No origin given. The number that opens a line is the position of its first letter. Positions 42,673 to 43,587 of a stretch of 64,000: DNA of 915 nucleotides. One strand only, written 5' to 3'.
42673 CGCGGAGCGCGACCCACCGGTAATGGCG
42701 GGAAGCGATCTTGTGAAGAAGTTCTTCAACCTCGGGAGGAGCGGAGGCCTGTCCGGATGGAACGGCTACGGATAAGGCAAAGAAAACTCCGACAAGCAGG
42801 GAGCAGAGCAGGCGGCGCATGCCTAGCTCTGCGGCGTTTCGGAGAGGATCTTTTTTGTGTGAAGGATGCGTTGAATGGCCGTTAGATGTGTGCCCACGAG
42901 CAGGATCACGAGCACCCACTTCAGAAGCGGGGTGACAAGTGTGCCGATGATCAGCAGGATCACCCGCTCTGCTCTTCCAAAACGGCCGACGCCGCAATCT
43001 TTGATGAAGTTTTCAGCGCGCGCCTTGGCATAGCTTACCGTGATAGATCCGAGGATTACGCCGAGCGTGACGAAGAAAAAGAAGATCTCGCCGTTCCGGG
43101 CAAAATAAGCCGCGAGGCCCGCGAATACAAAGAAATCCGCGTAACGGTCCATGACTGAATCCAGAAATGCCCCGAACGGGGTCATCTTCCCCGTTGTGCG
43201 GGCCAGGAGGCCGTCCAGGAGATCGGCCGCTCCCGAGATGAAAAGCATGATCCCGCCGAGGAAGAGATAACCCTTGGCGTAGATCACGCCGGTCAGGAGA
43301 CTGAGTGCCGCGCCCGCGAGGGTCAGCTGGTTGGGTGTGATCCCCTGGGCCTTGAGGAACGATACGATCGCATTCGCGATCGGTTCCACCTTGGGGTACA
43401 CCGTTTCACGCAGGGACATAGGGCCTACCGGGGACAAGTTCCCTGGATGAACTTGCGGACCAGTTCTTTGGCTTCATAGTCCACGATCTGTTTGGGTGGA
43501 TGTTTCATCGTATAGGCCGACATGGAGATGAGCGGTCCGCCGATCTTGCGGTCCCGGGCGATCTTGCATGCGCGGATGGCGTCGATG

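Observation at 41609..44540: Translationally coupled operon ino1 - CDP-alcohol phosphatidyltransferase - secreted Pro-rich protein: a candidate bacterial phosphatidylinositol pathway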

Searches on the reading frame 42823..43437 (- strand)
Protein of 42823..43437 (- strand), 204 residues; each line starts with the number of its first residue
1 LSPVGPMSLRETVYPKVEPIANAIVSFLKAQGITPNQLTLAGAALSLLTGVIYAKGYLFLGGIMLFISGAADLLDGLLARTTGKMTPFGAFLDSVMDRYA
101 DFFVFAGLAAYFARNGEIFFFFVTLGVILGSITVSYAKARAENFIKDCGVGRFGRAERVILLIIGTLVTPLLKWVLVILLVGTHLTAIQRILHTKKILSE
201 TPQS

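Call 3: search_protein_families(library=pfam, proteins=[window:42823-43437:-], max_evalue=0.01)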
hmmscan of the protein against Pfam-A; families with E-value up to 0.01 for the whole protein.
window:42823-43437:- (204 aa): 1 family
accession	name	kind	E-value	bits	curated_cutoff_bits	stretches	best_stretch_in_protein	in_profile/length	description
PF01066.26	CDP-OH_P_transf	-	3.2e-16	60.5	22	1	34-180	3-146/152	CDP-alcohol phosphatidyltransferase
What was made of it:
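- Checked: Gene 2 hits Pfam CDP-OH_P_transf at 60.5 bits (call 3).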

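Call 4: search_protein_families(library=ncbifam, proteins=[window:42823-43437:-], max_evalue=0.01)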
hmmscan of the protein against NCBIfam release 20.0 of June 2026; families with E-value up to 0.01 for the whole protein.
window:42823-43437:- (204 aa): 9 families
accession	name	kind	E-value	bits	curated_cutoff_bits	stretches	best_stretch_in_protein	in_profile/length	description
NF040950.1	archin_ph_syn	equivalog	4.3e-45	153.9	180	1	15-196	6-189/191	archaetidylinositol phosphate synthase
NF045883.1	PIPSynth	equivalog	1e-35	123.2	170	1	10-195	4-193/197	phosphatidylinositol phosphate synthase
NF052561.1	PIPSynBT1523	equivalog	6.3e-25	88.2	350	1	17-172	9-174/232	hypothetical protein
NF041135.1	IPPtranDIPPsyn_Thcocales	equivalog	6.8e-19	68.1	580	1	25-193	242-415/419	bifunctional L-myo-inositol-1-phosphate cytidylyltransferase/CDP-L-myo-inositol myo-inositolphosphotransferase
TIGR00560.1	pgsA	equivalog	2.8e-07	31.2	109.1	1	35-170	4-143/183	CDP-diacylglycerol--glycerol-3-phosphate 3-phosphatidyltransferase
NF053678.1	ClpnSynClsA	equivalog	8.6e-06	26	240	1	63-124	35-91/180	cardiolipin synthase ClsA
TIGR00473.1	pssA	equivalog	3.1e-05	24.1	107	1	50-134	11-97/153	CDP-diacylglycerol--serine O-phosphatidyltransferase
NF008090.0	PRK10832.1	equivalog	8.9e-05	22.6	304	1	60-99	34-73/182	CDP-diacylglycerol--glycerol-3-phosphate 3-phosphatidyltransferase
NF038086.1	anchor_synt_A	exception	0.00031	20.6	200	1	37-105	12-77/222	protein sorting system archaetidylserine synthase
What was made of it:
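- On Phosphatidylinositol-phosphate / archaetidylinositol-phosphate synthase (class I CDP-alcohol phosphotransferase): 123.2 and 153.9 bits (call 4).
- On PgsA (phosphatidylglycerophosphate synthase): 31.2 bits against 109, and 22.6 bits against 304 (call 4).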

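Call 9: search_solved_structures(query=window:42823-43437:-, max_evalue=0.001, show_alignments=2)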
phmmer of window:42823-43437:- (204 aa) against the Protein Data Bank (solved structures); distinct sequences matched with E-value up to 0.001: 7.
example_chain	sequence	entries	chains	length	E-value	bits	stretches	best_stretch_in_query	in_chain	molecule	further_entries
5d92_D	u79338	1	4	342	2.8e-20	76.6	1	23-193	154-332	AF2299 protein,Phosphatidylinositol synthase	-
5d91_A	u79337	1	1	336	3.4e-20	76.3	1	24-193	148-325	AF2299 protein,Phosphatidylinositol synthase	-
6h53_A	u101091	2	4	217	1.2e-16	64.7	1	23-192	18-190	CDP-diacylglycerol--inositol 3-phosphatidyltransferase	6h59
6h5a_A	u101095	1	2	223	1.3e-16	64.6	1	23-192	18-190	CDP-diacylglycerol--inositol 3-phosphatidyltransferase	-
6wm5_A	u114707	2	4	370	2.3e-15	60.5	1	23-177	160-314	AfCTD-Phosphatidylinositol-phosphate synthase (PIPS) fusion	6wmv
4mnd_A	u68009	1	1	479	7.9e-10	42.5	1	29-183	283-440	CTP L-myo-inositol-1-phosphate cytidylyltransferase/CDP-L-myo-inositol myo-inositolphospho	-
4o6m_A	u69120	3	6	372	4.5e-09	40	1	26-192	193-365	AF2299, a CDP-alcohol phosphotransferase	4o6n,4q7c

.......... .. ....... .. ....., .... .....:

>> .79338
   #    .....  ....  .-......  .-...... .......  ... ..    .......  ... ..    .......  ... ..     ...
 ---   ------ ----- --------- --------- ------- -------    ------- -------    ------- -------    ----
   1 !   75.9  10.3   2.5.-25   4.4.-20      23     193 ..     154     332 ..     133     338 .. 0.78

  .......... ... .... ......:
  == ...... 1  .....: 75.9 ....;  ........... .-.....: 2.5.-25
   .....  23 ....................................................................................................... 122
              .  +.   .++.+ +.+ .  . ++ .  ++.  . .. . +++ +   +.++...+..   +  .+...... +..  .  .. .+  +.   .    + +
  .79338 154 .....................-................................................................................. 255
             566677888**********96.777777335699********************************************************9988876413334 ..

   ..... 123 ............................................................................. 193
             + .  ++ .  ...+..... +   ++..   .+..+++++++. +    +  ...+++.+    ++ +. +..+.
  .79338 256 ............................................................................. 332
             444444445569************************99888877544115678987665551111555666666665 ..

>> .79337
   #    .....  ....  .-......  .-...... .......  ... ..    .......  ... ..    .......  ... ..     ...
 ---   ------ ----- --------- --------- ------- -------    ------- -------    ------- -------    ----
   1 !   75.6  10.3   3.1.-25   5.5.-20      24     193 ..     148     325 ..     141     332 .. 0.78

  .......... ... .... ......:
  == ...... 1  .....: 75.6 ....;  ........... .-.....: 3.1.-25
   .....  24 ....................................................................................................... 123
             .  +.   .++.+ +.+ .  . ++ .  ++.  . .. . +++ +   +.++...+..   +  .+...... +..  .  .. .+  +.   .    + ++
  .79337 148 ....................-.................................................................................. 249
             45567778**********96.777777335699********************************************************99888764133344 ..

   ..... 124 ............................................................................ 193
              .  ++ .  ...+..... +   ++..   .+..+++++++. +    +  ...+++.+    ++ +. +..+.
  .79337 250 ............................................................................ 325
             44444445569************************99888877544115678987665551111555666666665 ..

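Call 17: find_homologous_proteins(query=window:42823-43419:-)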
Query window:42823-43419:- (198 aa): 1413 proteins with E <= 0.001 among 2211 candidates; the best 120 are listed.
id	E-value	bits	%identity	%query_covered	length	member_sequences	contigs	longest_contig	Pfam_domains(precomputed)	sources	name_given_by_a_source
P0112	4.4e-120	417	100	100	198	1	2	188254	PF01066.27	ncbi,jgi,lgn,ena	-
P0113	7.3e-105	367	84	100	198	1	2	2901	PF01066.27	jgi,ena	jgi:CDP-diacylglycerol--glycerol-3-phosphate 3-phosphatidyltransferase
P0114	2.9e-103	362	85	100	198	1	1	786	PF01066.27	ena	-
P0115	1.0e-101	357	83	100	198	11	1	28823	PF01066.27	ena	-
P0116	1.5e-101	356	85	99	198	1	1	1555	PF01066.27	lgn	-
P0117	2.7e-101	355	82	99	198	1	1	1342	PF01066.27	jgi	jgi:phosphatidylglycerophosphate synthase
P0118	3.7e-101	355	83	100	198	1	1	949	PF01066.27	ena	-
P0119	8.7e-101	354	83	100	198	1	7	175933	PF01066.27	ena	-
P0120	2.3e-100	352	84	98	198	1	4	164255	PF01066.27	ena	-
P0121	3.2e-100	352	82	100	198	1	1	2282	PF01066.27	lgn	-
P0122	3.7e-100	352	83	99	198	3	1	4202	PF01066.27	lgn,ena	-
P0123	7.6e-100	351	83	100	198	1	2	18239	PF01066.27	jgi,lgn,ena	-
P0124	8.5e-100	351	84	99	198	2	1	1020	PF01066.27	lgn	-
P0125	1.0e-99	350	82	100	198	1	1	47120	PF01066.27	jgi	-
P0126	1.7e-99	350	82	100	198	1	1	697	PF01066.27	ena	-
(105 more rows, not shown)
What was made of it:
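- On PgsA (phosphatidylglycerophosphate synthase): Several public annotations of homologues as PgsA (call 17) are probably wrong.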

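Call 33: search_solved_structures(query=window:42823-43419:-, max_evalue=0.001, show_alignments=5)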
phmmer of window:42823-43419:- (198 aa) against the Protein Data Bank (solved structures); distinct sequences matched with E-value up to 0.001: 7.
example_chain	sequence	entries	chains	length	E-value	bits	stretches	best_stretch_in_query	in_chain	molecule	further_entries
5d91_A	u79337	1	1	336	2.7e-20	76.6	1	19-187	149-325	AF2299 protein,Phosphatidylinositol synthase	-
5d92_D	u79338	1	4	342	3.9e-20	76.1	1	18-187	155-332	AF2299 protein,Phosphatidylinositol synthase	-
6h53_A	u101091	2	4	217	9.6e-17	65.1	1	18-186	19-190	CDP-diacylglycerol--inositol 3-phosphatidyltransferase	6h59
6h5a_A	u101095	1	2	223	1.1e-16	64.9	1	18-186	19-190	CDP-diacylglycerol--inositol 3-phosphatidyltransferase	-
6wm5_A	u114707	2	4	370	2.3e-15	60.6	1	22-171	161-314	AfCTD-Phosphatidylinositol-phosphate synthase (PIPS) fusion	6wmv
4mnd_A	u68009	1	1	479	7e-10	42.7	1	24-177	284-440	CTP L-myo-inositol-1-phosphate cytidylyltransferase/CDP-L-myo-inositol myo-inositolphospho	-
4o6m_A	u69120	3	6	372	4.4e-09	40.1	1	20-186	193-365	AF2299, a CDP-alcohol phosphotransferase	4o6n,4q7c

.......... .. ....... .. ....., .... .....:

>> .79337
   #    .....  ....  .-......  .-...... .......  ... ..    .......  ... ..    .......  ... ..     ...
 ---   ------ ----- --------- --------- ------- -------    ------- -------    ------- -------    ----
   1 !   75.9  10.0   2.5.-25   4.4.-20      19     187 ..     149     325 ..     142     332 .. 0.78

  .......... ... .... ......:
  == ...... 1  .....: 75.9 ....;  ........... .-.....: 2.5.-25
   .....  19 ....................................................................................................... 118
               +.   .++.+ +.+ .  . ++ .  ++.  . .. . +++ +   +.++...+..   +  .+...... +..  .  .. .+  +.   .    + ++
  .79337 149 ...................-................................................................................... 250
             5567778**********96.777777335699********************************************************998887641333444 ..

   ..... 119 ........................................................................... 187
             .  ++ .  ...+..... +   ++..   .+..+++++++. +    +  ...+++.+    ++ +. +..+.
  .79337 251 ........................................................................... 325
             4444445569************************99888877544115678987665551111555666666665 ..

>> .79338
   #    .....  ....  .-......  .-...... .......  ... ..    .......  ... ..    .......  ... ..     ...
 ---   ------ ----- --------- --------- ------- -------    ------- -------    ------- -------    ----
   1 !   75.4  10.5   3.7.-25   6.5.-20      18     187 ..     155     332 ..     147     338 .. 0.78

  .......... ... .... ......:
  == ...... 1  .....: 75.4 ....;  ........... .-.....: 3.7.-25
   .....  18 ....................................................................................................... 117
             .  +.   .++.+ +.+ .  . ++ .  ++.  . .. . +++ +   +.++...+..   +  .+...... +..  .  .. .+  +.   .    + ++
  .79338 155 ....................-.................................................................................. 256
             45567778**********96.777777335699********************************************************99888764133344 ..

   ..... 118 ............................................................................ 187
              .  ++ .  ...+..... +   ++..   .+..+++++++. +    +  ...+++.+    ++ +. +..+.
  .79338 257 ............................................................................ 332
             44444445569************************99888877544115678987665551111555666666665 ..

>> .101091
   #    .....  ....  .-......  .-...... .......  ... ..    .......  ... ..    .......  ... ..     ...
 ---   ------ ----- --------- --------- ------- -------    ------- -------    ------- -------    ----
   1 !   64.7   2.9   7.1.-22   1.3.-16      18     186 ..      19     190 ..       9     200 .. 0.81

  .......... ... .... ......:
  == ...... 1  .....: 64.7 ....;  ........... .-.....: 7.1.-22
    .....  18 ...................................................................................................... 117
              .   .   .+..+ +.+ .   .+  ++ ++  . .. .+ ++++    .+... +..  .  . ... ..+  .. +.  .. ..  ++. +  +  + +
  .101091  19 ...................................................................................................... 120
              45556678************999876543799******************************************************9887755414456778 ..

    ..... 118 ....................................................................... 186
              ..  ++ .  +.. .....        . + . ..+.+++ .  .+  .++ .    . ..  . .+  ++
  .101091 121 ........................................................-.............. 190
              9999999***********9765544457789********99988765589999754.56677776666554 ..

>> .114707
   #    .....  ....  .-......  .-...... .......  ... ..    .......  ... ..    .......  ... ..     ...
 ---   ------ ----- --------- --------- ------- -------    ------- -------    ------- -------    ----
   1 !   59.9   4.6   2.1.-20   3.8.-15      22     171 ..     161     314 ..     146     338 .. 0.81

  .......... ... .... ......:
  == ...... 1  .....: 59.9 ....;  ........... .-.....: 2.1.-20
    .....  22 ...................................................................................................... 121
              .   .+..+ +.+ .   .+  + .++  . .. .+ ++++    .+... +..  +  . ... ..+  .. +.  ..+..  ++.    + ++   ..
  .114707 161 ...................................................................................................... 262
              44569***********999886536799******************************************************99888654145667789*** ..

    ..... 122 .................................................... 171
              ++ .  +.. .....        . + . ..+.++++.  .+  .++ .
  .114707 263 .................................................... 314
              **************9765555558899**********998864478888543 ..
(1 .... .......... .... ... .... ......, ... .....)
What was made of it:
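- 42823..43419 (-): CDP-alcohol phosphotransferase of the phosphatidylinositol-phosphate / archaetidylinositol-phosphate synthase type, 198 aa (an alternative TTG start at 43437 gives 204 aa). NCBIfam and PDB hits (calls 3, 4, 9, 33).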

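Call 40: find_related_loci(query=A4, collection=genome_contigs, flank=5000)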
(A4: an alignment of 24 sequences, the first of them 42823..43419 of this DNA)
Query A4 (198 aa) in genome_contigs; peptide patterns used: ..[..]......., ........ (x = any residue, [..] = any of these).
386 stretches matched a pattern; 84 encode a relative of the query (tblastn E <= 1e-3); the best 80 are kept; 80 distinct loci.
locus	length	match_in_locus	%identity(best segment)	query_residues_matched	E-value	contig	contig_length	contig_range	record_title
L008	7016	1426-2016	81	1-197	6e-105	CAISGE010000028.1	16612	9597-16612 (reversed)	MAG: Candidatus Omnitrophica bacterium isolate AM-lipid-02-D9_bin-1187 genome assembly, contig: bin-1187:28/80, whole ge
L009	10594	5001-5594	80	1-198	1e-101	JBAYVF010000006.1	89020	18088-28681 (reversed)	MAG: Candidatus Omnitrophota bacterium isolate SO_2016_LW3_53 scaffold00382_LW162_2016, whole genome shotgun sequence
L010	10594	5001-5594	80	1-198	3e-99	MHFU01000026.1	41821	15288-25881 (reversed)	MAG: Omnitrophica bacterium RIFOXYB12_FULL_50_7 rifoxyb3_full_scaffold_142, whole genome shotgun sequence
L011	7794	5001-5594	81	1-198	9e-99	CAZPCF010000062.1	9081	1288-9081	MAG TPA_asm: uncultured bacterium isolate SRP178699_co1_136 genome assembly, contig: NODE_10725_length_9081_cov_4.754598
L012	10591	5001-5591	82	1-197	1e-97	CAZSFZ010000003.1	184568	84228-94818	MAG TPA_asm: uncultured bacterium isolate binchicken_co117_453 genome assembly, contig: NODE_84_length_184568_cov_26.558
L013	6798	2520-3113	80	1-198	2e-97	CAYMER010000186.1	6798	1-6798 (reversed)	MAG TPA_asm: uncultured bacterium isolate binchicken_co18_506 genome assembly, contig: k141_3305915, whole genome shotgu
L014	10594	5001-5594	77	1-198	6e-96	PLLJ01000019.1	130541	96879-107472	MAG: Candidatus Omnitrophota bacterium isolate fen_1321 73.20120800_E3X.43_contig_311, whole genome shotgun sequence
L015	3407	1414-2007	77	1-198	8e-97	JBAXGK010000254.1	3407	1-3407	MAG: Candidatus Omnitrophota bacterium isolate ELA295 MAG295_254, whole genome shotgun sequence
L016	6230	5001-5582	78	1-194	2e-95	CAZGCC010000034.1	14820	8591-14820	MAG TPA_asm: uncultured bacterium isolate binchicken_co113_1 genome assembly, contig: NODE_4685_length_14820_cov_5.08168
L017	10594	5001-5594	77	1-198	2e-95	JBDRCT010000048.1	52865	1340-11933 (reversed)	MAG: Candidatus Omnitrophota bacterium isolate MEGAHIT-group-1.200 k141_12297172, whole genome shotgun sequence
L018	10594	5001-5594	77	1-198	8e-95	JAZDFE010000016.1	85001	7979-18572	MAG: Candidatus Omnitrophota bacterium isolate MEGAHIT-group-0.189 k141_7625681, whole genome shotgun sequence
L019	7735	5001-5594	74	1-198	1e-90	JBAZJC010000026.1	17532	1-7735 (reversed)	MAG: Candidatus Omnitrophota bacterium isolate SO_2017_LW4_11 scaffold_6356_c1_LW137-91_2017, whole genome shotgun seque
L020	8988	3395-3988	73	1-198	3e-88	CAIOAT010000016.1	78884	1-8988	MAG: Candidatus Omnitrophica bacterium isolate AM-2014-D6_bin-627 genome assembly, contig: bin-627:16/50, whole genome s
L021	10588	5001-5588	71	1-196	3e-86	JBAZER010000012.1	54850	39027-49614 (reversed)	MAG: Candidatus Omnitrophota bacterium isolate SO_2017_LW3_130 NODE_1206_length_54850_cov_2.238090_LW162_2017, whole gen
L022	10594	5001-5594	67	1-198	2e-84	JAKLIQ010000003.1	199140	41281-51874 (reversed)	MAG: Candidatus Omnitrophota bacterium isolate RA.bin90 RA.bin90_3, whole genome shotgun sequence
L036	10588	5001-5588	54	3-198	7e-64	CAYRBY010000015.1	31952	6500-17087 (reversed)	MAG TPA_asm: uncultured bacterium isolate SRP278252_co1_689 genome assembly, contig: NODE_2181_length_31952_cov_9.610653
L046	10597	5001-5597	47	1-198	5e-58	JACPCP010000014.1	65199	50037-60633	MAG: Candidatus Omnitrophota bacterium isolate NC_groundwater_286_Ag_S-0.65um_55_12 S6_GD2017_2_S65_scaffold_266, whole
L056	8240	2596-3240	42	4-198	2e-39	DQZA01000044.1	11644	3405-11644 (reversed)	MAG TPA_asm: Desulfobacteraceae bacterium isolate HyVt-17 Ga0136651_10001849, whole genome shotgun sequence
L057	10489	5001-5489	44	27-190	6e-39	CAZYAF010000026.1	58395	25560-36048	MAG TPA_asm: uncultured Acidobacteriota bacterium isolate SRP068000_co3_527 genome assembly, contig: NODE_163_length_583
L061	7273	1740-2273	41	13-190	1e-35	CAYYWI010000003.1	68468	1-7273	MAG TPA_asm: uncultured Dehalococcoidia bacterium isolate SRP263991_co7_909 genome assembly, contig: NODE_322_length_684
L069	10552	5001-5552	39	12-196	9e-28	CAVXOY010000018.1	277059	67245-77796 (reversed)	MAG: uncultured Chloroflexia bacterium isolate MFD00709.bin.2.102 genome assembly, contig: contig_48889, whole genome sh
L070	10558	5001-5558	33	2-190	9e-28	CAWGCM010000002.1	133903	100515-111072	MAG: uncultured delta proteobacterium isolate MFD03804.bin.2.142 genome assembly, contig: contig_11959, whole genome sho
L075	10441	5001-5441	39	27-162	6e-23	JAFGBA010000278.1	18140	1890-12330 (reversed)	MAG: Sedimentisphaerales bacterium isolate Zod_Metabat.1001 k87_8529503, whole genome shotgun sequence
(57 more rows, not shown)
